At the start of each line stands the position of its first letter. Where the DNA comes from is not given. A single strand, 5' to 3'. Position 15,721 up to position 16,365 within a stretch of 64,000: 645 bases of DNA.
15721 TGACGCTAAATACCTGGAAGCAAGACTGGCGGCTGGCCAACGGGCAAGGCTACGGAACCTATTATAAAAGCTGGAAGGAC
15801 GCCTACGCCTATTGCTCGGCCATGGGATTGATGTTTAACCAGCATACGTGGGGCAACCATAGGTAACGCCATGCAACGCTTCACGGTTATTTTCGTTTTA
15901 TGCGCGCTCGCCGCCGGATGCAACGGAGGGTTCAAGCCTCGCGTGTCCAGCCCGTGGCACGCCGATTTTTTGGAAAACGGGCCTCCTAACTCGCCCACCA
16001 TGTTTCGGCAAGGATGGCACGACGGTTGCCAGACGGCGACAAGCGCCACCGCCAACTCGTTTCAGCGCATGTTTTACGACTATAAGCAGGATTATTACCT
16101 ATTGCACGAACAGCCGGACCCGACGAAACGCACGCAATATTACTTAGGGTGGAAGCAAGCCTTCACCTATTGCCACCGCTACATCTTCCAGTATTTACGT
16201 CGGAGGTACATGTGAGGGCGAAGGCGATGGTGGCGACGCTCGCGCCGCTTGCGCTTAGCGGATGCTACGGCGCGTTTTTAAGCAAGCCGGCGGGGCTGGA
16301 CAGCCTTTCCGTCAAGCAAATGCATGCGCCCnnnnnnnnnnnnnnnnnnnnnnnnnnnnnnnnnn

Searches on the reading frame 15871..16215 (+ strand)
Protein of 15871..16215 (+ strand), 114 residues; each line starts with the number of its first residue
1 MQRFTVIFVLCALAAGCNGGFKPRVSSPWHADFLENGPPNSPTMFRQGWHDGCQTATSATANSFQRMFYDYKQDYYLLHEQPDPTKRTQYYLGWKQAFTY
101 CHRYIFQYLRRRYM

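Call 3: search_protein_families(library=pfam, proteins=[window:15871-16215:+], max_evalue=0.01)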
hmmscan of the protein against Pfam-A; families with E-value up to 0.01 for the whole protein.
window:15871-16215:+ (114 aa): 0 families

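Call 27: find_homologous_proteins(query=A2, max_evalue=0.001)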
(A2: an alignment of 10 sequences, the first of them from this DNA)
Query A2 (10 sequences) (114 aa, profile of the alignment): 6 proteins with E <= 0.001 among 7297 candidates.
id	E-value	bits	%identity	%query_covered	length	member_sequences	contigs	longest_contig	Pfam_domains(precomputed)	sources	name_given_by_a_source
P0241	1.1e-30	124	100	100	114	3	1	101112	-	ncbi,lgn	ncbi:MAG: hypothetical protein ABW189_03335 [Rickettsiales bacterium]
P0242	4.8e-26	109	28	97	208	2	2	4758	-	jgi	-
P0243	5.6e-23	99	29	96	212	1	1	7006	-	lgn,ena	-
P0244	1.2e-19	89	32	95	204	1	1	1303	-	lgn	-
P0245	4.4e-17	80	24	61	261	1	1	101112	-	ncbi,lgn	ncbi:MAG: hypothetical protein ABW189_03325 [Rickettsiales bacterium]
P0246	1.8e-12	66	29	61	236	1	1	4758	-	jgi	-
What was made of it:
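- Tried and rejected: The word-indexed protein search found only 6 family members (call 27).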

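Call 29: find_encoding_contigs(protein=P0242, flank=10000, max_places=4)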
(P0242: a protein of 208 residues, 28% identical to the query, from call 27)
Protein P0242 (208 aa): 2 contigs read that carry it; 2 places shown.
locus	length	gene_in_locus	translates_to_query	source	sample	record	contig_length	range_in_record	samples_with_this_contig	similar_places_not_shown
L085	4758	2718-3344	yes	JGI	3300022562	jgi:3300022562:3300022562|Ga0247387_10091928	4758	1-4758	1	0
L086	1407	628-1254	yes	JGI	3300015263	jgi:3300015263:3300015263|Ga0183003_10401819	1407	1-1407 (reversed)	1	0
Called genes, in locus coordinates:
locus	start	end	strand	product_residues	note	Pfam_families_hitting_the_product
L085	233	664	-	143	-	-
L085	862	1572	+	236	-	-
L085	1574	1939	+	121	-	-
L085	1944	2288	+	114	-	-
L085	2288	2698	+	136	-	-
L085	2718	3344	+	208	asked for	-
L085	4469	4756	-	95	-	?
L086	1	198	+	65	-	?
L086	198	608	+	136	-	-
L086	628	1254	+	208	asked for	-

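Call 30: find_encoding_contigs(protein=P0243, flank=10000, max_places=4)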
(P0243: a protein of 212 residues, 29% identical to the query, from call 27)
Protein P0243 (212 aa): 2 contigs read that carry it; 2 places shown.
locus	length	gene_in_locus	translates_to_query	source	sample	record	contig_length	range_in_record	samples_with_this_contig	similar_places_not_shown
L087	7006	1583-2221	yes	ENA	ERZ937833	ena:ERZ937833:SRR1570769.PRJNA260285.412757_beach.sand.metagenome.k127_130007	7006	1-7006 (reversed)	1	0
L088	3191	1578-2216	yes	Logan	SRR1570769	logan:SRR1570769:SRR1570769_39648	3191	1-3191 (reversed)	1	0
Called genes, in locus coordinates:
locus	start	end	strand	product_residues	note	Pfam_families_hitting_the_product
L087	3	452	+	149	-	?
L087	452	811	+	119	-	-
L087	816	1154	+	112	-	-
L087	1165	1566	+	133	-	-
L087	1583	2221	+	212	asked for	-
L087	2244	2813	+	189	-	PF00117:GATase, PF07722:Peptidase_C26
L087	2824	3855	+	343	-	PF02885:Glycos_trans_3N, PF00591:Glycos_transf_3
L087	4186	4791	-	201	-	PF07021:MetW, PF13489:Methyltransf_23, PF13847:Methyltransf_31, PF08241:Methyltransf_11, PF08242:Methyltransf_12, PF13649:Methyltransf_25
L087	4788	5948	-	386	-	PF00561:Abhydrolase_1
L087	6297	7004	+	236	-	?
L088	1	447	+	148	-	?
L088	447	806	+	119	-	-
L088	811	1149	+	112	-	-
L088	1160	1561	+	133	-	-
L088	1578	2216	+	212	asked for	-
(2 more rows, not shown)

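Call 37: search_protein_representatives(alignment_id=A2)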
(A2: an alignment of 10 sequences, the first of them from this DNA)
Query: 10 sequences, 119 profile positions. Proteins with E-value up to 0.001 (for the whole library): 623; up to 1e-10: 260; up to 1e-30: 1. The best 150 are listed.
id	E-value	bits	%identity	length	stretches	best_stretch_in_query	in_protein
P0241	3.4e-31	124.3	-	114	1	1-107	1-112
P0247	2.7e-30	121.3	-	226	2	7-108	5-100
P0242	1.5e-26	109.3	-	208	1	6-111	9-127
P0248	3.4e-26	108.1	-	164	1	4-107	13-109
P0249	3.9e-26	107.9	-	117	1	6-116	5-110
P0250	8.2e-26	106.9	-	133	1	2-111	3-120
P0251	2.8e-25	105.2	-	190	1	5-111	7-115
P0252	5.6e-25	104.2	-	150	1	3-110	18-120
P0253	6.9e-25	103.9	-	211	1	4-111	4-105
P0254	8.4e-25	103.6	-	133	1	1-107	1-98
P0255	1.2e-24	103.1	-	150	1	2-111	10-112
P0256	1.8e-24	102.6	-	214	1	5-108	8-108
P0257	1.9e-24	102.5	-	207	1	3-111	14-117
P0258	3.5e-24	101.7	-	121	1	7-111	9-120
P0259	6.7e-24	100.7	-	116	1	4-107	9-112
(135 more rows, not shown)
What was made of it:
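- Tried and rejected: The exhaustive profile search found 623 (call 37).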

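Call 39: search_protein_families(library=pfam, alignment_id=A3, max_evalue=0.01)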
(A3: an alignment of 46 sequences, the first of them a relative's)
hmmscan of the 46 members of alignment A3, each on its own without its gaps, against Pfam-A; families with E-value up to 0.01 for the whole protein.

A. member 1, P0241 (114 aa): 0 families

B. families by the number of members that match (of 46 scanned): 0 families

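Call 40: search_protein_families(library=ncbifam, alignment_id=A3, max_evalue=0.01)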
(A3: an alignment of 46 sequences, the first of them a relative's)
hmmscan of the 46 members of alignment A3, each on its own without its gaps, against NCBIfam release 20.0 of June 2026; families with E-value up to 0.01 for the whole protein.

A. member 1, P0241 (114 aa): 0 families

B. families by the number of members that match (of 46 scanned): 2 families
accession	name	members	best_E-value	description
NF038029.1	LP_plasma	1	0.0027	lipoprotein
NF041074.2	quin_ox_SoxA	1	0.0036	proton pump complex quinol oxidase subunit SoxA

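Call 41: find_encoding_contigs(protein=P0248, flank=10000, max_places=4)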
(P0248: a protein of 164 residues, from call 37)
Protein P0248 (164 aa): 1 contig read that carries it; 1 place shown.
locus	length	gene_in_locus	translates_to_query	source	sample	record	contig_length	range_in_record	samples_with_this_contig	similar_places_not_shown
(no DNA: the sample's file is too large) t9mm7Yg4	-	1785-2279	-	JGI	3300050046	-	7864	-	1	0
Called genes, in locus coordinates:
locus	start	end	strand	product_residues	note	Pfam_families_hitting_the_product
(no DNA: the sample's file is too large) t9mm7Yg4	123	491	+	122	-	PF00072:Response_reg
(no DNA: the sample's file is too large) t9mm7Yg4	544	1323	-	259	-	PF05023:Phytochelatin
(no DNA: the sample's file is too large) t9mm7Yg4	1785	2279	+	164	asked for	-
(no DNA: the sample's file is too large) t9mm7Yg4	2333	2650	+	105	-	-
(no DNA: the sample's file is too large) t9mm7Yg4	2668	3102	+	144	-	PF12796:Ank_2 (weak), PF13637:Ank_4 (faint), PF00023:Ank (weak)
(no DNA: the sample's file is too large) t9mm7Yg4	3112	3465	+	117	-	-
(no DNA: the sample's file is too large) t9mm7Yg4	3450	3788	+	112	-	-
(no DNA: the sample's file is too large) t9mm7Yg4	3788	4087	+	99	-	-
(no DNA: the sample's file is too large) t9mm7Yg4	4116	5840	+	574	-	PF01019:G_glu_transpept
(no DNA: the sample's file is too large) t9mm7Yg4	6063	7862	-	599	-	?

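Call 43: search_solved_structures(query=A3, max_evalue=1)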
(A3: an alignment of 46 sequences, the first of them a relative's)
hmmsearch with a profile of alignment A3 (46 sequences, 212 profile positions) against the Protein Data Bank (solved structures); distinct sequences matched with E-value up to 1: 0.
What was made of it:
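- On VirB7-type T4SS lipoprotein (applied to the adjacent lipoprotein cassette): A profile search found no PDB sequence match at E <= 1 (call 43).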

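Call 44: find_encoding_contigs(protein=P0247, flank=10000, max_places=4)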
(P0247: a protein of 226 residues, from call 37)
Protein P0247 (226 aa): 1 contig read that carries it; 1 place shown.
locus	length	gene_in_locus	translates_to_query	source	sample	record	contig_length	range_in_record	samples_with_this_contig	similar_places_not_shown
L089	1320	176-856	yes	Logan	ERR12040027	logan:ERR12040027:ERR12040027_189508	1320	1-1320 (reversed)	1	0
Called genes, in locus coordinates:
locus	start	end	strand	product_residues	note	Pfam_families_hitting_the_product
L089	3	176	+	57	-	?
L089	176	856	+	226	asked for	-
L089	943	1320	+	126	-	?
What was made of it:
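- Tried and rejected: Looking up the context of a further family member returned a contig of only 1.3 kb (call 44).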

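Call 59: predict_structure(alignment_id=A4)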
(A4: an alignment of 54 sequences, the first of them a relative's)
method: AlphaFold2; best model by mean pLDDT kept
length: 114 residues; sequences in the alignment: 54
mean_pLDDT: 94.5   pTM: 0.81
mean pLDDT of the five models: 94.5, 93.6, 93.2, 92.9, 91.3
residues with pLDDT >= 90: 99; 70-90: 14; 50-70: 1; < 50: 0
segments of 3 or more residues with pLDDT < 50: none
pLDDT, mean of each block of 10 residues (from residue 1): 91 80 90 95 98 98 96 98 98 99 97 92
secondary structure, 60 per line:
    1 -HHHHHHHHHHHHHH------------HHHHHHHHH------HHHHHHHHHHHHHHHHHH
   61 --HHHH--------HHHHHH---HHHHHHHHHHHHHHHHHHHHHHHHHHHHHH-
elements in order: H2-15 H28-36 H43-60 H63-66 H75-80 H84-113

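Call 61: fold_search(model_id=the predicted structure, library=pdb)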
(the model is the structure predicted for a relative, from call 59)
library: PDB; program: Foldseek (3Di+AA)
matches with E <= 10: 13; with E <= 0.001: 0
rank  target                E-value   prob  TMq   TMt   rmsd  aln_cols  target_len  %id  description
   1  8vil_B                4.5e+00  0.06  0.21  0.07  11.9        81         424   14  EgtB-IV from Crocosphaera subtropica, an ergothioneine-biosynthetic type IV sulfoxide synthase in complex with N,N-dim (released 2024-08-07)
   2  7qdv                  5.5e+00  0.04  0.22  0.25  10.3       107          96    9  Crystal structure of outer surface protein BBA14 (OrfD) from Borrelia burgdorferi (released 2022-03-09)
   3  2qdi_A                5.8e+00  0.03  0.21  0.20  14.3       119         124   17  Drosophila OBP LUSH D118A mutation (released 2008-06-03)
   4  5ux1_D                6.2e+00  0.04  0.23  0.16  18.4       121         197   18  Protein 43 with aldehyde deformylating oxygenase activity from Synechococcus (released 2018-02-28)
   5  4o9u_C                6.5e+00  0.08  0.28  0.34  15.0       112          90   11  Mechanism of transhydrogenase coupling proton translocation and hydride transfer (released 2015-01-28)
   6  8b6h_EL               8.0e+00  0.03  0.25  0.19  22.7       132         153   11  Cryo-EM structure of cytochrome c oxidase dimer (complex IV) from respiratory supercomplex of Tetrahymena thermophila (released 2023-03-29)
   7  6yw5_77               8.5e+00  0.03  0.19  0.13  13.5        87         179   17  The structure of the small subunit of the mitoribosome from Neurospora crassa (released 2020-11-11)
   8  4wbe_A                8.5e+00  0.02  0.20  0.20  16.8       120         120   12  Crystal structure of the HR-1 domain of human caprin-1 in the C121 space group (released 2015-10-21)
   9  8fso                  8.5e+00  0.01  0.16  0.07  11.1       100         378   14  Crystal structure of integrin beta-6 tail bound to the FERM-folded talin head domain (released 2024-10-16)
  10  8wa0_J                9.0e+00  0.04  0.25  0.11   7.6        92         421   13  The cryo-EM structure of the Nicotiana tabacum PEP-PAP-TEC1 (released 2024-03-13)
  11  2oqm_D                9.0e+00  0.03  0.22  0.16  11.7        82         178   15  Crystal structure of a dinb family member protein (sden_0562) from shewanella denitrificans at 1.83 A resolution (released 2007-02-13)
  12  2oqm_A                9.0e+00  0.03  0.22  0.16  11.7        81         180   15  Crystal structure of a dinb family member protein (sden_0562) from shewanella denitrificans at 1.83 A resolution (released 2007-02-13)
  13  8xz6_C                1.0e+01  0.02  0.19  0.11   8.7        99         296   14  MERS-CoV S and radixin complex structure (released 2025-10-08)
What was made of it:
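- On VirB7-type T4SS lipoprotein (applied to the adjacent lipoprotein cassette): The best Foldseek PDB hit has E = 4.5 (calls 59, 61).
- It therefore matches no solved VirB7, TraN or DotD structure (calls 59, 61).
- Tried and rejected: Naming the lipoprotein family through Pfam, NCBIfam, PDB sequences or PDB folds: no hits (calls 3, 39, 40, 43, 61).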
